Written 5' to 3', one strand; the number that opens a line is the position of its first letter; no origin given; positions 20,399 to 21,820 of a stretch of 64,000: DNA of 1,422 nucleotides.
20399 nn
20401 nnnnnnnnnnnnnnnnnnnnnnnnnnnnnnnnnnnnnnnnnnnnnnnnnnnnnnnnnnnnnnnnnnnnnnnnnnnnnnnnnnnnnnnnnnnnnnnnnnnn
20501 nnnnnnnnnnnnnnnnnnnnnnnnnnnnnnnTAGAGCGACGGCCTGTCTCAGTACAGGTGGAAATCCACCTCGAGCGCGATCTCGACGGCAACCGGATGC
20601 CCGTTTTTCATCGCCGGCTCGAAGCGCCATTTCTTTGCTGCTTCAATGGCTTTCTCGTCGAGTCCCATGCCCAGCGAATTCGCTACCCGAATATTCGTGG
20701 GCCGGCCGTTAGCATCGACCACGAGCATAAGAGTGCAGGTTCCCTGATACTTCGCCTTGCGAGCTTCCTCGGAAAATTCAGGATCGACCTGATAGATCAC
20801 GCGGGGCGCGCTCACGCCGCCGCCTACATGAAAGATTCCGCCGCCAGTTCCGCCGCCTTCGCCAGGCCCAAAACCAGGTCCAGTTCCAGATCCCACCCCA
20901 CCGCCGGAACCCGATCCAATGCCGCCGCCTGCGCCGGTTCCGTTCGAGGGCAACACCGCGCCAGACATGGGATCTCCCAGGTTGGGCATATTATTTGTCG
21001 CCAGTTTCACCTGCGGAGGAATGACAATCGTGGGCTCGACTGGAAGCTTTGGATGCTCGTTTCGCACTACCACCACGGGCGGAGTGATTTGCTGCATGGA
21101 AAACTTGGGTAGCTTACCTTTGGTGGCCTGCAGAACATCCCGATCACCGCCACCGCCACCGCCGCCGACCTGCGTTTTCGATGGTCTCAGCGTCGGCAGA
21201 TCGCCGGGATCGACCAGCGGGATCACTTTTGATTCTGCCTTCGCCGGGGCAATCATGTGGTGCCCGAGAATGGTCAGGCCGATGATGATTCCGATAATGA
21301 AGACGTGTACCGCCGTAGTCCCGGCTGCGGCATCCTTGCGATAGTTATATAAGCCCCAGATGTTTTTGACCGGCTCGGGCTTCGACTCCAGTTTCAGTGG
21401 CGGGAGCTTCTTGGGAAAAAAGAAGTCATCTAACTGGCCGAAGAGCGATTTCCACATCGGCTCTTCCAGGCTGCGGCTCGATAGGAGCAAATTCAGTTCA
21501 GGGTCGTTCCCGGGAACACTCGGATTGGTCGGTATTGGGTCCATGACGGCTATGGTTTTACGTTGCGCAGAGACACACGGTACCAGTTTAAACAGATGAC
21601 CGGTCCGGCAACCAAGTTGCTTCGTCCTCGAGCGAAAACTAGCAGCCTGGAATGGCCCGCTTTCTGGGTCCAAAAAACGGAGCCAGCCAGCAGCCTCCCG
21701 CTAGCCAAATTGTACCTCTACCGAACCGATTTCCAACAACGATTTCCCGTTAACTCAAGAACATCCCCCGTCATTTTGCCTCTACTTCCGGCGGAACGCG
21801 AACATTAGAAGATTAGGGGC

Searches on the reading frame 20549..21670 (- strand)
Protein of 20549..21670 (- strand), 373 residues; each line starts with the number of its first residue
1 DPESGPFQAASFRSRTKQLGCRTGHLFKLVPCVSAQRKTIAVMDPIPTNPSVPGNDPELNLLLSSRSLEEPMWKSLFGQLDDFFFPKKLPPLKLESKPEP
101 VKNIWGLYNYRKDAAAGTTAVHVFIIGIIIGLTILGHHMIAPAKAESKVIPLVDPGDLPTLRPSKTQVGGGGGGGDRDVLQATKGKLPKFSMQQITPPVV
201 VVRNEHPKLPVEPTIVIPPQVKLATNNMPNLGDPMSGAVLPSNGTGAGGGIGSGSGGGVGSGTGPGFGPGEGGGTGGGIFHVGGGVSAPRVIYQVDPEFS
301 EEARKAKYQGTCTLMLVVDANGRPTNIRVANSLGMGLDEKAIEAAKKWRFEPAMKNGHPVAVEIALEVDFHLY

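Call 5: search_protein_families(library=pfam, proteins=[window:20549-21670:-], max_evalue=0.01)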
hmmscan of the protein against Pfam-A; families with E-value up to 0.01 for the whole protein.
window:20549-21670:- (373 aa): 1 family
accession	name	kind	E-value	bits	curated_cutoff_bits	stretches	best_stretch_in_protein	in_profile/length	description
PF03544.19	TonB_C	-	1.7e-21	76.9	24.6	1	297-372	3-79/79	Gram-negative bacterial TonB protein C-terminal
